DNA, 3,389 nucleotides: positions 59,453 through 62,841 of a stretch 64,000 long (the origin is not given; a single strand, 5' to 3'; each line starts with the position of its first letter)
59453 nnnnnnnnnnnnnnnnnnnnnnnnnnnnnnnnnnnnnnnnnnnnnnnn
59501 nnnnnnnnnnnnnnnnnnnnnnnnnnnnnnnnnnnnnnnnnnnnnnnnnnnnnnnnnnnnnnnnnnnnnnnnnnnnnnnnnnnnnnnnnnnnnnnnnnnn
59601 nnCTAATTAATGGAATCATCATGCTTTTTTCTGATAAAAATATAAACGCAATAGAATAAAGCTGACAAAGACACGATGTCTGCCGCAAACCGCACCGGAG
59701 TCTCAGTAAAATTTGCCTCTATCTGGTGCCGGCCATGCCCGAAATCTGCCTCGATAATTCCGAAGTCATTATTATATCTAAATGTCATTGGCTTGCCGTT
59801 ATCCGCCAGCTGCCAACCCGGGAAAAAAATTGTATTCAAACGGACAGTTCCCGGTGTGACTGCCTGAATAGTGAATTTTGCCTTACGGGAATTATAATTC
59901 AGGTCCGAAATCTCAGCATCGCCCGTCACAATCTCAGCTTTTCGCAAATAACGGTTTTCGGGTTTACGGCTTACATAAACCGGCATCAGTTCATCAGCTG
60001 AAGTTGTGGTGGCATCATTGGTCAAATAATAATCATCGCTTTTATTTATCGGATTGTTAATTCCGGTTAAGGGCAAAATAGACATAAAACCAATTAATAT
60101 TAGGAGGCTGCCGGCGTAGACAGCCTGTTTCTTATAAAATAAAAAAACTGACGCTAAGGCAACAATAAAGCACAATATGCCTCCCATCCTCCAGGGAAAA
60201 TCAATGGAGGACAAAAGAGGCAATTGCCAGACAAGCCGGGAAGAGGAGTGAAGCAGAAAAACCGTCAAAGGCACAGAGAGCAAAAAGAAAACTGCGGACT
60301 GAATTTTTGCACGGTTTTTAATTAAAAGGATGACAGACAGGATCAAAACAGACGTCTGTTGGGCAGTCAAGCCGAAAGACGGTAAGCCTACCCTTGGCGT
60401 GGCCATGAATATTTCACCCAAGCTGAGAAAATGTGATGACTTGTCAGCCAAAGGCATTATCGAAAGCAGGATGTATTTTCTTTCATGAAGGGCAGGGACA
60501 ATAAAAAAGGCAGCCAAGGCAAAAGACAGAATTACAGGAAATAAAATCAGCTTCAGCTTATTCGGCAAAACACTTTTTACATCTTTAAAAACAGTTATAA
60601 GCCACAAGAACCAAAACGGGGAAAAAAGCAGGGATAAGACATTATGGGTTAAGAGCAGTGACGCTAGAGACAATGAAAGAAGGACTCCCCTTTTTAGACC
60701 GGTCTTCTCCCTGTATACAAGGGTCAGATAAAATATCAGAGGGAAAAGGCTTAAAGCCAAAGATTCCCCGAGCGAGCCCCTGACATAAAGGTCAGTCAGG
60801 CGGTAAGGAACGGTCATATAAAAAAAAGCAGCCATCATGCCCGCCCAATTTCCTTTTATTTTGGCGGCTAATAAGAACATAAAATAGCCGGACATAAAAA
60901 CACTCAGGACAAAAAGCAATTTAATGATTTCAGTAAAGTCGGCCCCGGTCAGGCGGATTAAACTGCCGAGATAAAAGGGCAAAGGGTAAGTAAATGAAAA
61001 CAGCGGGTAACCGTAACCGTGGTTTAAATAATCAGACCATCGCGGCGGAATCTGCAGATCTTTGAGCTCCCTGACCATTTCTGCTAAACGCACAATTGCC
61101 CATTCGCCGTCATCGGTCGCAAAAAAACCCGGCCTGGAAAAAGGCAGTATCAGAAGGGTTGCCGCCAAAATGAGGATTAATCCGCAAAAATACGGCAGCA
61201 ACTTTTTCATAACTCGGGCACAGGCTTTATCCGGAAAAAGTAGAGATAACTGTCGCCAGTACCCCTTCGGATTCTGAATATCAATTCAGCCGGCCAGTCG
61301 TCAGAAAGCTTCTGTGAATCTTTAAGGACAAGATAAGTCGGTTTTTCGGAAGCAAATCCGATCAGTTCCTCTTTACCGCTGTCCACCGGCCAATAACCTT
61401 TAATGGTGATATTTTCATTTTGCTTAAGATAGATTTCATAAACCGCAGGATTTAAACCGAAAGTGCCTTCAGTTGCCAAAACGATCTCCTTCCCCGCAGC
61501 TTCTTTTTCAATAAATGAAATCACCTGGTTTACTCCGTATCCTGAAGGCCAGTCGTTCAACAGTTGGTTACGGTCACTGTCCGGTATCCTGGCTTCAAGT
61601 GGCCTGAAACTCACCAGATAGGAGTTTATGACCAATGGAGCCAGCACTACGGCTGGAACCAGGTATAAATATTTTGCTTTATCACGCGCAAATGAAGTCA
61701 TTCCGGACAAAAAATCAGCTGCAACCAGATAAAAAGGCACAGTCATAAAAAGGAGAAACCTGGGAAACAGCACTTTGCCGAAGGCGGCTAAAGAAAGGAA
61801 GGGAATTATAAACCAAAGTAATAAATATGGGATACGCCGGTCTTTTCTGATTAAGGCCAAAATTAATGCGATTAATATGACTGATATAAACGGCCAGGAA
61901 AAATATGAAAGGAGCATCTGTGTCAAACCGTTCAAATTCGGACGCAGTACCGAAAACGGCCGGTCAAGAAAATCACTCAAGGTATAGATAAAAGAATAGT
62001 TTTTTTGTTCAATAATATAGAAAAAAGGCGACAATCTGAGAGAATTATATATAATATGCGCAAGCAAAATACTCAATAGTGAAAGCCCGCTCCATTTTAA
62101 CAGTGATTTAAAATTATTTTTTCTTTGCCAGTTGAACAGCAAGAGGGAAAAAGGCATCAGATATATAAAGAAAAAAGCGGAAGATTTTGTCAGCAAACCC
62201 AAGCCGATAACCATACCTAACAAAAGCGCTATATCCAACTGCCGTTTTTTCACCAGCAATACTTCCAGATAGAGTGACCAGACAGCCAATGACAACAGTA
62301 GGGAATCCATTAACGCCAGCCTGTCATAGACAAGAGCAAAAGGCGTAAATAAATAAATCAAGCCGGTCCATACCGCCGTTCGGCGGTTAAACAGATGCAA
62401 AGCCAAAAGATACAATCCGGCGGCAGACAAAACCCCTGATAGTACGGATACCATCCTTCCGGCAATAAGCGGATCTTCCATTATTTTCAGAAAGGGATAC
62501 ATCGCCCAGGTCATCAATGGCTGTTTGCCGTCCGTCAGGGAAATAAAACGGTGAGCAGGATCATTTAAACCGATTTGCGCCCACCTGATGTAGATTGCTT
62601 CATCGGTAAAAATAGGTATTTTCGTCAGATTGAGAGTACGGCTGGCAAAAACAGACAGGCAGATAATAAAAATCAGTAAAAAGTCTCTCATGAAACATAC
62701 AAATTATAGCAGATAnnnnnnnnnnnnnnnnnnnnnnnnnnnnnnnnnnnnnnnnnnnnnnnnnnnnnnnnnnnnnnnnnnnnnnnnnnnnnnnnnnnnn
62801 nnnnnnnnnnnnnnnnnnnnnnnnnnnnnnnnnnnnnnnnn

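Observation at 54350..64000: Second donor/transferase module: three DPM1-like synthases interleaved with four GT-C enzymes and two nucleotide-sugar epimerases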

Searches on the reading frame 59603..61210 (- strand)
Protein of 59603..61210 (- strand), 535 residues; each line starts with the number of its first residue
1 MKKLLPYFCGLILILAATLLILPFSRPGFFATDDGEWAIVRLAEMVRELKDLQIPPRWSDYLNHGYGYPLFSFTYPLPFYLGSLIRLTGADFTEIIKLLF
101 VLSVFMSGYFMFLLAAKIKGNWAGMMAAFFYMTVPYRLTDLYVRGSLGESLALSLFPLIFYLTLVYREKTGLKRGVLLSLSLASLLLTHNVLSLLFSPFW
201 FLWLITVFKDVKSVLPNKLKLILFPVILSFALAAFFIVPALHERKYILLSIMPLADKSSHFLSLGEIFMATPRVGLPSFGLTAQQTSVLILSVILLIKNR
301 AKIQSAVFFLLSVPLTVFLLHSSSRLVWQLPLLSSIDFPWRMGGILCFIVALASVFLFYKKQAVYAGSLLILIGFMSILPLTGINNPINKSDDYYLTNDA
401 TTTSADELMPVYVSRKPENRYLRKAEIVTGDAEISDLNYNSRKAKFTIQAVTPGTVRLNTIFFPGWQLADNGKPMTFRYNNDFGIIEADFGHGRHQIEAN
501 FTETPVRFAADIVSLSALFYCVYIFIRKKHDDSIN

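Call 5: search_protein_families(library=pfam, proteins=[window:59603-61210:-], max_evalue=0.01)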
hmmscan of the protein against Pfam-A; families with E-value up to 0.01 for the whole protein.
window:59603-61210:- (535 aa): 1 family
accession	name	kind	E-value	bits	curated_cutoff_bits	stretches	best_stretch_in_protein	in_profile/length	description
PF10131.15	PTPS_related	-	1.2e-05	24.4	26.4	1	75-346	4-268/621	6-pyruvoyl-tetrahydropterin synthase related domain; membrane protein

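Call 12: search_protein_families(library=ncbifam, proteins=[window:59603-61210:-], max_evalue=0.001)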
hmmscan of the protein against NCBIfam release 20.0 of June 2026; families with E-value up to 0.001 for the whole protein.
window:59603-61210:- (535 aa): 0 families

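Call 42: find_homologous_proteins(query=window:59603-61210:-, max_evalue=0.00001)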
Query window:59603-61210:- (535 aa): 591 proteins with E <= 0.00001 among 8000 candidates; the best 120 are listed.
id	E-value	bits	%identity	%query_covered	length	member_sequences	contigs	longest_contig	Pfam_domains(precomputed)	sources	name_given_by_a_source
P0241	0.0e+0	1181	100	100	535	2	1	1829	-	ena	-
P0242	1.4e-173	596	53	99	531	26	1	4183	PF10131.16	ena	-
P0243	2.8e-170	586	52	99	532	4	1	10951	-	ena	-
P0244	7.2e-134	465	46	99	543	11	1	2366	PF10131.16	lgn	-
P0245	1.0e-133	465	46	94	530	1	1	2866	PF10131.16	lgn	-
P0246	2.5e-133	464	45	98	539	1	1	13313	PF10131.16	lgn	-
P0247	6.5e-132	459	46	99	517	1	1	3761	-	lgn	-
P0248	1.5e-131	458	45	99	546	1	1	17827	PF10131.16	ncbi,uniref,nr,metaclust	ncbi:hypothetical protein A2W14_03950 [Candidatus Gottesmanbacteria bacterium RBG_16_37_8]|uniref:Me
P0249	3.3e-131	457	45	99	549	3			-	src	-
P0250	1.9e-130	454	44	97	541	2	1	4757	PF10131.16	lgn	-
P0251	2.6e-130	454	45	94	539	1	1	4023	PF10131.16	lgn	-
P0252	1.1e-129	452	46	99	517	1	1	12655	-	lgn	-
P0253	2.0e-129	451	44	99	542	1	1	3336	PF10131.16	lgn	-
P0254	2.5e-129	450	44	93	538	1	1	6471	PF10131.16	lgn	-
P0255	4.5e-129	450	44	97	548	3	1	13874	PF10131.16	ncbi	-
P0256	7.4e-129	449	45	95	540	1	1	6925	PF10131.16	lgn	-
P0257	9.5e-129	448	44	99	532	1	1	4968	PF10131.16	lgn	-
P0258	2.4e-128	447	44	92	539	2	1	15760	PF10131.16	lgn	-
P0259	3.3e-128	447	44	97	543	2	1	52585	PF10131.16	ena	-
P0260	3.5e-128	447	42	98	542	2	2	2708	PF10131.16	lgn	-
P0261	3.8e-128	446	44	96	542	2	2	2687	PF10131.16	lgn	-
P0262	9.3e-128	445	44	99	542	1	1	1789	PF10131.16,PF13231.13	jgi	jgi:hypothetical protein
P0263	1.0e-127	445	45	97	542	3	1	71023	PF10131.16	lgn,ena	-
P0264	1.7e-127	444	46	93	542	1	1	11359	PF10131.16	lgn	-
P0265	2.1e-127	444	43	96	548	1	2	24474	PF10131.16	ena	-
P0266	3.6e-127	443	43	99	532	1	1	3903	PF10131.16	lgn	-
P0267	4.6e-127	443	43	99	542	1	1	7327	PF10131.16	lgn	-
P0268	1.7e-126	441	44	100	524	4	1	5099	PF10131.16,PF13231.13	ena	-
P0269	1.8e-126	441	43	96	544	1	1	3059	PF10131.16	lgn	-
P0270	1.9e-126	441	45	92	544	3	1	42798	PF10131.16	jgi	-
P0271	1.9e-126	441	43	93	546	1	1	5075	PF10131.16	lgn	-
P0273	2.4e-126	441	42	97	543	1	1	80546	PF10131.16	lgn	-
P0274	4.2e-126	440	41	97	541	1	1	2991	PF10131.16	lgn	-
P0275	1.9e-125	438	43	96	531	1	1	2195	PF10131.16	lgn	-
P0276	5.1e-125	436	42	99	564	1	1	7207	PF10131.16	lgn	-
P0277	5.2e-125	436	44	97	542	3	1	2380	PF10131.16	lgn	-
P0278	5.7e-125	436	45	93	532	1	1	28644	PF10131.16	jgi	jgi:hypothetical protein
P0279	6.1e-125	436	42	97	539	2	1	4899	PF10131.16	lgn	-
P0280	9.7e-125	435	43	97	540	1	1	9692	PF10131.16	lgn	-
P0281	1.0e-124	435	43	96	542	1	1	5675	PF10131.16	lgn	-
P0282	1.0e-124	435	44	99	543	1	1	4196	PF10131.16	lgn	-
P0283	1.1e-124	435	44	97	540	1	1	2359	PF10131.16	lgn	-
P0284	2.4e-124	434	42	99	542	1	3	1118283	PF10131.16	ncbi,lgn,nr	ncbi:glycosyltransferase family 39 protein [Candidatus Gottesmanbacteria bacterium]|nr:glycosyltrans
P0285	7.5e-124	432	43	96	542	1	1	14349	PF10131.16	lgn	-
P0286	1.3e-123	432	42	96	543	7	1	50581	PF10131.16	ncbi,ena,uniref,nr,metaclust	ncbi:hypothetical protein A3D03_02485 [Candidatus Gottesmanbacteria bacterium RIFCSPHIGHO2_02_FULL_4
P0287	1.4e-123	431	44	100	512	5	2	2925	PF10131.16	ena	-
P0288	1.8e-123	431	44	96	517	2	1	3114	PF10131.16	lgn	-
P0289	1.9e-123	431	42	98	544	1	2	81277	PF10131.16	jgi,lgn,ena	jgi:uncharacterized membrane protein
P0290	3.4e-123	430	43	95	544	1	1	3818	PF10131.16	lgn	-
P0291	3.6e-123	430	43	92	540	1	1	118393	PF10131.16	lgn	-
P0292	3.9e-123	430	43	98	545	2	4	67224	PF10131.16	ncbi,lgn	-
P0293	5.2e-123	430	44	96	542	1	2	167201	PF10131.16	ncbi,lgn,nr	ncbi:hypothetical protein HY029_03475 [Candidatus Gottesmanbacteria bacterium]|nr:hypothetical prote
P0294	8.3e-123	429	43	96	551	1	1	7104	PF10131.16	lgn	-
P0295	1.0e-122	429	42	98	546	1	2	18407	PF10131.16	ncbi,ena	-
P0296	1.9e-122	428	43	96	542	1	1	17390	PF10131.16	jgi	-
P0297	2.4e-122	427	43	96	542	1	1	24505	PF10131.16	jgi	jgi:hypothetical protein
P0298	2.8e-122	427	45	92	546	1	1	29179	PF10131.16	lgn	-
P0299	3.8e-122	427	41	99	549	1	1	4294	PF10131.16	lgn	-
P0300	4.6e-122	426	42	92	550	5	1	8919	PF10131.16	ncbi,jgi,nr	ncbi:hypothetical protein FJY90_02955 [Candidatus Gottesmanbacteria bacterium]|nr:hypothetical prote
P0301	4.6e-122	426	44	97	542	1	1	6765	PF10131.16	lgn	-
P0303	1.0e-121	425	42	91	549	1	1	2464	PF10131.16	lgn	-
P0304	2.9e-121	424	43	97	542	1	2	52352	PF10131.16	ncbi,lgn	-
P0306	6.8e-121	423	43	96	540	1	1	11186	PF10131.16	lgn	-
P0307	6.9e-121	423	41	99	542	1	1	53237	PF10131.16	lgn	-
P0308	8.3e-121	422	43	97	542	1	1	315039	PF10131.16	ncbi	-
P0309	1.3e-120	422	43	98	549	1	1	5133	PF10131.16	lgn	-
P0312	2.2e-120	421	42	97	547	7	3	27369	PF10131.16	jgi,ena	-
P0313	2.6e-120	421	42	96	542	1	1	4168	PF10131.16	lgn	-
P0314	3.4e-120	420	43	96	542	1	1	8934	PF10131.16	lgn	-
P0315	4.1e-120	420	43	93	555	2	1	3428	PF10131.16,PF13231.13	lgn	-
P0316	8.3e-120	419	41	96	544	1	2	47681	PF10131.16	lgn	-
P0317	1.7e-119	418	41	99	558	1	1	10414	PF10131.16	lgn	-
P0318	3.8e-119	417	41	96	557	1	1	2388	PF10131.16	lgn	-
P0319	3.8e-119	417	43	97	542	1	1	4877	PF10131.16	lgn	-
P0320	5.0e-119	416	41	97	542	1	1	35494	PF10131.16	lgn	-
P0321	1.2e-118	415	44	96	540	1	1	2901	PF10131.16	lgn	-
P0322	1.9e-118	414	41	95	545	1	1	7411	PF10131.16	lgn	-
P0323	4.4e-118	413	42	97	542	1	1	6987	PF10131.16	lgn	-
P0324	5.4e-118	413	41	97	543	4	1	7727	PF10131.16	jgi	-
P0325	6.2e-118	413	41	96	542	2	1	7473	PF10131.16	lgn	-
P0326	1.5e-117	412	40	98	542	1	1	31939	PF10131.16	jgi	-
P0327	1.5e-117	412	40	97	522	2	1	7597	PF10131.16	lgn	-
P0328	3.5e-117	410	43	91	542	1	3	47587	PF10131.16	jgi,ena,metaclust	metaclust:\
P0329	4.5e-117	410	44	94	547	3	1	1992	PF10131.16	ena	-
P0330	8.1e-117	409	42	98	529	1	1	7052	PF10131.16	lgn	-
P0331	1.2e-116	409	40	94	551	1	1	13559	PF10131.16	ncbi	-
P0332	1.5e-116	408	43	95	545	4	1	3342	PF10131.16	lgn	-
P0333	2.2e-116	408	41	96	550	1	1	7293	PF10131.16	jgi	jgi:hypothetical protein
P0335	3.1e-116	407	40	99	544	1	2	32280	PF10131.16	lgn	-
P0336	8.0e-116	406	41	99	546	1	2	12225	PF10131.16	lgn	-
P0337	1.5e-115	405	41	97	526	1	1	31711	PF10131.16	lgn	-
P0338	6.1e-115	403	41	91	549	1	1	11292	PF10131.16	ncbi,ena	-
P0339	1.1e-114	402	41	99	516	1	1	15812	PF10131.16,PF13231.13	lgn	-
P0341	2.6e-114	401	41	93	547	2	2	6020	PF10131.16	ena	-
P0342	3.2e-114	401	40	96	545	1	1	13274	PF10131.16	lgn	-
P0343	7.5e-114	399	40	98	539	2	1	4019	PF10131.16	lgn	-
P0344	1.0e-113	399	40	97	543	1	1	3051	PF10131.16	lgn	-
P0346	1.1e-113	399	42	98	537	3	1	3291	PF10131.16,PF09586.17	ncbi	-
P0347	1.5e-113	398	42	93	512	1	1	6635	PF10131.16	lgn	-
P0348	2.0e-113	398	39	99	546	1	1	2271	PF10131.16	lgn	-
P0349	2.4e-113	398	40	97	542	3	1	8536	PF10131.16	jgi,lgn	jgi:hypothetical protein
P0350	4.3e-113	397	41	93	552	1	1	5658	PF10131.16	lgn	-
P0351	5.4e-113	397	41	97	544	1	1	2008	PF10131.16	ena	-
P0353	7.2e-113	396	42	92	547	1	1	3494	PF10131.16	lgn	-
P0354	1.7e-112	395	40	92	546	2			PF10131.16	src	-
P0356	3.4e-112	394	42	99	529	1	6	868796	PF10131.16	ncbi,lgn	-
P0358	6.6e-112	393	42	95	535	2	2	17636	PF10131.16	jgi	jgi:hypothetical protein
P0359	1.3e-111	392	40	96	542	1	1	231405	PF10131.16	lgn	-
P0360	2.0e-111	391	41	98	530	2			PF10131.16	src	-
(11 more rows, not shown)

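Call 54: predict_structure(alignment_id=A3)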
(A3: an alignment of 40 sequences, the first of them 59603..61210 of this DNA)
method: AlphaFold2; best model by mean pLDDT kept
length: 535 residues; sequences in the alignment: 40
mean_pLDDT: 90.6   pTM: 0.92
mean pLDDT of the five models: 90.6, 90.1, 89.4, 88.8, 87.9
residues with pLDDT >= 90: 366; 70-90: 144; 50-70: 17; < 50: 8
segments of 3 or more residues with pLDDT < 50: 530-535
pLDDT, mean of each block of 10 residues (from residue 1): 86 92 86 84 91 89 82 81 96 95 97 96 97 91 90 98 94 96 96 96 91 85 96 95 85 86 94 81 96 90 84 98 96 90 97 97 97 89 74 77 64 88 95 96 96 97 95 96 95 98 94 98 84 45
secondary structure, 60 per line:
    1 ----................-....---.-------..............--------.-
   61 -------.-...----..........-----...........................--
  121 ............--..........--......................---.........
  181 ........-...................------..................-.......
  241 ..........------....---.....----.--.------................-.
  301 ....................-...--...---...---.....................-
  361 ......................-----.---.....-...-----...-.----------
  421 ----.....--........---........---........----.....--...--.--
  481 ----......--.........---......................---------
elements in order: H5-20 H22-25 H37-50 H77-86 H92-118 H121-132 H135-144 H147-168 H172-188 H190-208 H215-232 H234-246 H257-260 H264-268 H283-298 H300-320 H339-359 H361-382 H392-396 E425-429 E432-439 E443-450 E454-461 E466-470 E473-475 E485-490 E493-501 H505-526

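Call 56: fold_search(model_id=the predicted structure, library=pdb)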
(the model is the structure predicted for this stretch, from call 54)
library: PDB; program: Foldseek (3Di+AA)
matches with E <= 10: 389; with E <= 0.001: 19
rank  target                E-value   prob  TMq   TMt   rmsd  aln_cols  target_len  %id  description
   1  6w98_A                8.5e-06  1.00  0.47  0.21   6.4       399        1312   15  Single-Particle Cryo-EM Structure of Arabinofuranosyltransferase AftD from Mycobacteria (released 2020-05-13)
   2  6s7t_A                8.9e-06  1.00  0.47  0.37  11.2       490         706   13  Cryo-EM structure of human oligosaccharyltransferase complex OST-B (released 2019-12-18)
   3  8agb_A                2.9e-05  1.00  0.46  0.40  12.3       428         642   15  Structure of yeast oligosaccharylransferase complex with lipid-linked oligosaccharide bound (released 2022-12-07)
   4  8age_A                3.2e-05  1.00  0.42  0.36  10.6       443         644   14  Structure of yeast oligosaccharylransferase complex with acceptor peptide bound (released 2022-12-07)
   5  6ezn_F                4.0e-05  1.00  0.40  0.34  13.5       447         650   14  Cryo-EM structure of the yeast oligosaccharyltransferase (OST) complex (released 2018-01-17)
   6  9n9j_I                4.4e-05  1.00  0.44  0.35  11.5       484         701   14  Structure of a GRP94 folding intermediate engaged with a CCDC134- and FKBP11-bound secretory translocon (released 2025-11-19)
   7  8pn9_A                4.8e-05  1.00  0.50  0.42   7.0       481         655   13  Structure of human oligosaccharyltransferase OST-A complex bound to NGI-1 (released 2024-05-08)
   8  7oci_F                4.8e-05  1.00  0.49  0.42  10.2       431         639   14  Cryo-EM structure of yeast Ost6p containing oligosaccharyltransferase complex (released 2022-02-16)
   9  6wby                  4.8e-05  1.00  0.47  0.22   5.7       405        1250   15  Single-Particle Cryo-EM Structure of Arabinofuranosyltransferase AftD from Mycobacteria, Mutant R1389S Class 2 (released 2020-05-13)
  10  8b6l_I                5.9e-05  1.00  0.44  0.36  12.5       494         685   13  Subtomogram average of the human Sec61-TRAP-OSTA-translocon (released 2022-12-07)
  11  6wbx                  1.1e-04  1.00  0.40  0.19   9.6       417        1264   16  Single-Particle Cryo-EM Structure of Arabinofuranosyltransferase AftD from Mycobacteria, Mutant R1389S Class 1 (released 2020-05-13)
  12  8agc_A                1.8e-04  1.00  0.44  0.35  10.8       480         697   15  Structure of yeast oligosaccharylransferase complex with lipid-linked oligosaccharide and non-acceptor peptide bound (released 2022-12-07)
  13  5ogl_A                2.0e-04  1.00  0.41  0.32   9.5       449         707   16  Structure of bacterial oligosaccharyltransferase PglB in complex with an acceptor peptide and an lipid-linked oligosac (released 2017-10-25)
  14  6ftg_5                2.3e-04  1.00  0.46  0.39  14.9       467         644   11  Subtomogram average of OST-containing ribosome-translocon complexes from canine rough microsomal membranes (released 2018-03-21)
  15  6s7o_A                2.9e-04  1.00  0.46  0.38  11.8       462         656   13  Cryo-EM structure of human oligosaccharyltransferase complex OST-A (released 2019-12-18)
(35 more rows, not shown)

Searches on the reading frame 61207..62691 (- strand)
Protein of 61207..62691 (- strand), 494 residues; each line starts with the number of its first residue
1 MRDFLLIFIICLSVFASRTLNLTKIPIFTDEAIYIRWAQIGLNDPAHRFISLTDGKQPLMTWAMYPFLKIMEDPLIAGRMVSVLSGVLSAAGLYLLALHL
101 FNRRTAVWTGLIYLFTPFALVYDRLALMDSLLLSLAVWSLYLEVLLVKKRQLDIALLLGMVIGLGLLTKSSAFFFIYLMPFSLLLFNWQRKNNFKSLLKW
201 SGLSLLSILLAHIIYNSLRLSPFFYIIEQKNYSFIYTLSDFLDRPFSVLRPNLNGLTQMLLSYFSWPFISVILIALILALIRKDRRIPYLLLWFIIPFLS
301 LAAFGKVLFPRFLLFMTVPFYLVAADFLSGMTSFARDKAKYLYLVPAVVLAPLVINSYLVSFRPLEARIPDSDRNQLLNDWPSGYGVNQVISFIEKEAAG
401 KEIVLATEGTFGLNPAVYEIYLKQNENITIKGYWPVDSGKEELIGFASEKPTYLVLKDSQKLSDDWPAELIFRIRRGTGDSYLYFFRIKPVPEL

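Call 5: search_protein_families(library=pfam, proteins=[window:61207-62691:-], max_evalue=0.01)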
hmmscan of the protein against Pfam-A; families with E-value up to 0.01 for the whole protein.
window:61207-62691:- (494 aa): 2 families
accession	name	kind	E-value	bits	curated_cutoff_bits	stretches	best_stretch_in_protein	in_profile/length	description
PF13231.12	PMT_2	-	5.5e-18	66.1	26.1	1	58-214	4-159/160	Dolichyl-phosphate-mannose-protein mannosyltransferase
PF02366.24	PMT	-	1.5e-08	35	22.7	1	55-200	61-217/245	Dolichyl-phosphate-mannose-protein mannosyltransferase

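Call 12: search_protein_families(library=ncbifam, proteins=[window:61207-62691:-], max_evalue=0.001)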
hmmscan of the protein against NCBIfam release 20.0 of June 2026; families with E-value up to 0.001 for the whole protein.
window:61207-62691:- (494 aa): 1 family
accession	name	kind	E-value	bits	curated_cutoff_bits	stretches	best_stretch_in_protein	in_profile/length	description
NF046093.1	AZOBR_p60025_fam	subfamily_domain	0.00071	18.9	150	1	83-191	118-214/232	AZOBR_p60025 family cell surface glycopolymer formation protein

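Call 68: search_solved_structures(query=window:61207-62691:-, max_evalue=1)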
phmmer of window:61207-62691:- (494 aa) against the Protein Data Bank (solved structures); distinct sequences matched with E-value up to 1: 0.
